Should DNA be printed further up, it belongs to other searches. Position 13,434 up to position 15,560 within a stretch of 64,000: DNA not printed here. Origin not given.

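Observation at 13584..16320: MoxR-like AAA+ ATPase plus VWA/MIDAS protein inserted inside the ribosomal protein operon between L2 and S19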

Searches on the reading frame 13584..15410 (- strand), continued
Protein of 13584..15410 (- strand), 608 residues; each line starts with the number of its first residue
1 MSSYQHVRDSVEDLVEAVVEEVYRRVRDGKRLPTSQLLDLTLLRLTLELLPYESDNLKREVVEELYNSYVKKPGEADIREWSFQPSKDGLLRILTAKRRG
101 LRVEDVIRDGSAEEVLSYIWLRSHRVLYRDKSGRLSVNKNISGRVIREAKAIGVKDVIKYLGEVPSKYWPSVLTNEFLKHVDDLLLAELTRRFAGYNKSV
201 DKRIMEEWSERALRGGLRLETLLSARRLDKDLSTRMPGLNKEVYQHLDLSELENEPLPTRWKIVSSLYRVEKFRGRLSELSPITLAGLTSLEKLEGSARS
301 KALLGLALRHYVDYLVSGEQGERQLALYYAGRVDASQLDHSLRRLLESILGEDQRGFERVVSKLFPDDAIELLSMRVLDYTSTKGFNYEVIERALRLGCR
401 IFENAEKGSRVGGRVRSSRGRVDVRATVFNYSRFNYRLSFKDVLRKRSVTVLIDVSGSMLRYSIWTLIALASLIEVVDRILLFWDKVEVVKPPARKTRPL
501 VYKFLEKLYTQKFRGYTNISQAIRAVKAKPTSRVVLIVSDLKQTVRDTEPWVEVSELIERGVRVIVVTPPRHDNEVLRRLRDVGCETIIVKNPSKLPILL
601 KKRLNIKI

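Call 73: fold_search(model_id=the predicted structure, library=pdb)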
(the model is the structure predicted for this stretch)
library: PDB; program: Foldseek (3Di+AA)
matches with E <= 10: 1044; with E <= 0.001: 24
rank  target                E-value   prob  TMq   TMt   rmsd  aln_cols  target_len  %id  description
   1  1yvp_B                4.7e-06  1.00  0.24  0.27  15.8       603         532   12  Ro autoantigen complexed with RNAs (released 2005-06-07)
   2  9nfa_A                5.3e-06  1.00  0.24  0.26  18.4       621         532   12  Cryo-EM structure of Ro60/La/minimal misfolded pre-5S rRNA complex with Fab, composite map (released 2026-02-04)
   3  2i91_A                9.2e-06  1.00  0.25  0.28  17.9       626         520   10  60kDa Ro autoantigen in complex with a fragment of misfolded RNA (released 2006-10-17)
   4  2i91_B                1.0e-05  1.00  0.25  0.28  18.0       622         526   11  60kDa Ro autoantigen in complex with a fragment of misfolded RNA (released 2006-10-17)
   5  9nep_A                1.0e-05  1.00  0.23  0.26  18.8       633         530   11  Cryo-EM structure of Ro60/minimal misfolded pre-5S rRNA complex (released 2026-02-04)
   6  9nf8_A                1.5e-05  1.00  0.27  0.30  15.5       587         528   12  Cryo-EM structure of Ro60/La/truncated misfolded human pre-5S rRNA complex with Fab, composite map (released 2026-02-04)
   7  1yvp_A                2.5e-05  1.00  0.27  0.30  14.7       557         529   12  Ro autoantigen complexed with RNAs (released 2005-06-07)
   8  1yvr                  3.7e-05  1.00  0.25  0.29  17.6       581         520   12  Ro autoantigen (released 2005-06-07)
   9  9qhe_G                1.0e-04  1.00  0.20  0.46   8.1       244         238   20  NorQD complex state 2 from Jhaorihella thermophila (released 2026-03-25)
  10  7nvr_6                2.0e-04  1.00  0.22  0.36   3.9       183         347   19  Human Mediator with RNA Polymerase II Pre-initiation complex (released 2021-05-05)
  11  5ivw_0                2.3e-04  1.00  0.22  0.61   4.3       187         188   18  Human core TFIIH bound to DNA within the PIC (released 2016-05-18)
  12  7egb_2                2.4e-04  1.00  0.22  0.38   3.9       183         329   19  TFIID-based holo PIC on SCP promoter (released 2021-05-05)
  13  8byq_4                3.7e-04  1.00  0.22  0.34   4.1       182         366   20  RNA polymerase II pre-initiation complex with the proximal +1 nucleosome (PIC-Nuc10W) (released 2023-05-03)
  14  8ebs_E                3.7e-04  1.00  0.21  0.34   4.3       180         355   20  Initial DNA-lesion (Cy5) binding by XPC and TFIIH (released 2023-04-19)
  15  3ibs_B                3.8e-04  1.00  0.22  0.58   4.0       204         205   15  Crystal structure of conserved hypothetical protein BatB from Bacteroides thetaiotaomicron (released 2009-08-25)
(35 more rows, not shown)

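Call 75: search_solved_structures(query=A4, max_evalue=10, show_alignments=2)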
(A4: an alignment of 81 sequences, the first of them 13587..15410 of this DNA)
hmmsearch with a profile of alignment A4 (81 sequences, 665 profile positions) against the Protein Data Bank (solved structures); distinct sequences matched with E-value up to 10: 29.
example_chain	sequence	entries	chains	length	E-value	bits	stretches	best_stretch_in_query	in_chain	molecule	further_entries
7uni_A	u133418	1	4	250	0.00058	22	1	291-462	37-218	SP2-ZnPPaM designed chlorophyll dimer protein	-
7unh_A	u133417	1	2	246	0.00071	21.7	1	292-462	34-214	SP2 designed chlorophyll dimer protein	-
4uos_A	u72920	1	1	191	0.0009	21.4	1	210-381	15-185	DESIGNED HELICAL BUNDLE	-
3hjl_A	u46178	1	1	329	0.0021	20.2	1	249-356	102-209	Flagellar motor switch protein fliG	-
6sa8_A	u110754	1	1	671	0.0038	19.3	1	276-391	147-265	ring-like DARPin-Armadillo fusion H83_D01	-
2l82_A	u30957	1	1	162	0.0039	19.3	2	609-664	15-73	DESIGNED PROTEIN OR32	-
9dt9_A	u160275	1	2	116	0.0093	18.1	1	355-458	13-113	231_C2_TrkA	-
8flx_A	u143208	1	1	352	0.016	17.3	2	218-451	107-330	LK031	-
6sa7_A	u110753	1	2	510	0.017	17.2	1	276-391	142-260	DARPin-Armadillo fusion C8long83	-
37tt_A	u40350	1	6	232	0.052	15.6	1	171-327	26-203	Z4 c3ii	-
2v6y_B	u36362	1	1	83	0.097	14.7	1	353-410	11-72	AAA FAMILY ATPASE, P60 KATANIN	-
9k7u_A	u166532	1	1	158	0.12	14.3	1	211-315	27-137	Heter-Zn2-HEHE-22A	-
2l69_A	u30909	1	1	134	0.14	14.1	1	611-664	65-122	Rossmann 2x3 fold protein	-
4hb1_A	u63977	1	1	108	0.21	13.6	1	368-463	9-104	DHP1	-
4j29_A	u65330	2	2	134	0.24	13.4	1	606-663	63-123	Engineered Protein OR258 | DE NOVO DESIGNED PROTEIN OR258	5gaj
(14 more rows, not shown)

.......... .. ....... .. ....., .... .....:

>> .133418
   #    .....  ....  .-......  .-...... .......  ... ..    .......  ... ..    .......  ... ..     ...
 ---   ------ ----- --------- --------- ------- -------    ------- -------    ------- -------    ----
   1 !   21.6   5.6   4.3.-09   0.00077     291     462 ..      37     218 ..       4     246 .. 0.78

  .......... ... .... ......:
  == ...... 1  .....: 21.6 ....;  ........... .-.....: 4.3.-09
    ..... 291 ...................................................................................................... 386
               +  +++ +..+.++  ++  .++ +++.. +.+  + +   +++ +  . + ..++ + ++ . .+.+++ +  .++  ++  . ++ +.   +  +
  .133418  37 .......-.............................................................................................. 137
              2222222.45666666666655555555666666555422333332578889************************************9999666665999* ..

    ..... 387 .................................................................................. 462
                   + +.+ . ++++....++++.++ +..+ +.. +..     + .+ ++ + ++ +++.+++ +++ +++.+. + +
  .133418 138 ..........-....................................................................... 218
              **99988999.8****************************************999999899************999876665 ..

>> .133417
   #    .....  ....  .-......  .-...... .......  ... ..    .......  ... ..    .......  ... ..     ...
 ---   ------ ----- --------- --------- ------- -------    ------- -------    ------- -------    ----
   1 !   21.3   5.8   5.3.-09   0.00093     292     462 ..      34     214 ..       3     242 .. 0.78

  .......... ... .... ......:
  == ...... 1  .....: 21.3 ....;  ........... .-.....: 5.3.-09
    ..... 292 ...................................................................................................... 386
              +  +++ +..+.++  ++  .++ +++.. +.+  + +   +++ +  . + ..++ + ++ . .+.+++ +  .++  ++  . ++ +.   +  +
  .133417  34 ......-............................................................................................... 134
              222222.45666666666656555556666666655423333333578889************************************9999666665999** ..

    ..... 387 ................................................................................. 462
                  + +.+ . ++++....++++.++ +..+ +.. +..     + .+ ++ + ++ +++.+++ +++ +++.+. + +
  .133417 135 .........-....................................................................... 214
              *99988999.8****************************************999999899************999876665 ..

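Call 79: fold_search(model_id=the predicted structure, library=viral)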
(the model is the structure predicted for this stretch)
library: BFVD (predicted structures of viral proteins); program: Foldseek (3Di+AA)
matches with E <= 10: 435; with E <= 0.001: 24
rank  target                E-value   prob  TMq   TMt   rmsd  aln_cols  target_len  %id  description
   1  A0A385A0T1            1.9e-06  1.00  0.25  0.27  17.3       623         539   15  (no name in the UniProt tables at hand)
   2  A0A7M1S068            1.1e-05  1.00  0.23  0.25  16.5       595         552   14  TROVE domain-containing protein [uncultured phage cr111_1]
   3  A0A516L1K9            1.2e-05  1.00  0.23  0.25  27.8       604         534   16  (no name in the UniProt tables at hand)
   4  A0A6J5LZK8            1.4e-05  1.00  0.20  0.23  29.4       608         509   11  VWFA domain-containing protein [uncultured Caudovirales phage]
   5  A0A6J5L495            2.0e-05  1.00  0.19  0.19  31.8       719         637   12  VWFA domain containing protein [uncultured Caudovirales phage]
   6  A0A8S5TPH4            2.8e-05  1.00  0.21  0.23  27.2       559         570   13  VWFA domain-containing protein [Podoviridae sp. ct2iq11]
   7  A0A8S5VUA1            3.5e-05  1.00  0.22  0.26  18.4       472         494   14  VWA domain-containing protein [Ackermannviridae sp.]
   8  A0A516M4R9            4.1e-05  1.00  0.16  0.21  16.3       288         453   15  (no name in the UniProt tables at hand)
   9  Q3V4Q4                5.1e-05  1.00  0.21  0.14  18.7       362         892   17  Putative VWFA domain-containing protein ORF892 [Acidianus two-tailed virus]
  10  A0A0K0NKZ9            6.0e-05  1.00  0.22  0.20  29.5       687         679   12  Putative von Willebrand factor protein [Gordonia phage GMA3]
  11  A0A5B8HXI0            1.0e-04  0.99  0.18  0.15  24.4       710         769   11  DUF7788 domain-containing protein [Mimiviridae sp. ChoanoV1]
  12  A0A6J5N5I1            1.2e-04  1.00  0.21  0.19  28.8       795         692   11  VWFA domain containing protein [uncultured Caudovirales phage]
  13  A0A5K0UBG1            3.0e-04  1.00  0.23  0.30   3.8       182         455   18  VWA-like protein [Yasminevirus sp. GU-2018]
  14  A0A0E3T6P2            3.2e-04  1.00  0.19  0.14  10.4       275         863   15  von Willebrand factor domain protein [Gordonia phage Gmala1]
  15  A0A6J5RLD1            4.9e-04  1.00  0.20  0.18  20.4       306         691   14  VWFA domain containing protein [uncultured Caudovirales phage]
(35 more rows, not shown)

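Call 82: search_protein_families(library=pfam, alignment_id=A7, max_evalue=1)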
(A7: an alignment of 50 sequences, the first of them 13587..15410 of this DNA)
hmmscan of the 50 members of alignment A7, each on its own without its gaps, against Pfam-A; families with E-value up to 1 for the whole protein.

A. member 1, window:13587-15410:- (608 aa): 3 families
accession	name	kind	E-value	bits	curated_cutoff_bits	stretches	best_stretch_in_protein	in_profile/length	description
PF05762.20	VWA_CoxE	-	1.3e-14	54.6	26.4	1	414-571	19-191/222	VWA domain containing CoxE-like protein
PF13519.12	VWA_2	-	0.016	16.3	27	1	450-540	2-105/107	von Willebrand factor type A domain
PF20194.3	DUF6557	-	0.061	14.3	27.8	1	506-557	18-72/144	Family of unknown function (DUF6557)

B. families by the number of members that match (of 50 scanned): 65 families (the first 25 are shown)
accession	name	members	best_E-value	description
PF05762.20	VWA_CoxE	49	2e-16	VWA domain containing CoxE-like protein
PF13519.12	VWA_2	43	2.5e-06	von Willebrand factor type A domain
PF00092.34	VWA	12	8.2e-05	von Willebrand factor type A domain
PF09967.15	DUF2201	5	0.00035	VWA-like domain (DUF2201)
PF18934.5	DUF5682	4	0.00067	Family of unknown function (DUF5682)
PF14841.11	FliG_M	4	0.083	FliG middle domain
PF03448.22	MgtE_N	2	0.00014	MgtE intracellular N domain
PF01882.25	DUF58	2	0.027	Protein of unknown function DUF58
PF17419.7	MauJ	2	0.031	Methylamine utilization protein MauJ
PF01706.21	FliG_C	2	0.057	FliG C-terminal domain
PF16417.11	CNOT1_TTP_bind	1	0.0019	CCR4-NOT transcription complex subunit 1 TTP binding domain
PF14842.11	FliG_N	1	0.0026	FliG N-terminal domain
PF04157.22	EAP30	1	0.012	EAP30/Vps36 family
PF13174.12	TPR_6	1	0.014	Tetratricopeptide repeat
PF06175.17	MiaE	1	0.017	tRNA-(MS[2]IO[6]A)-hydroxylase (MiaE)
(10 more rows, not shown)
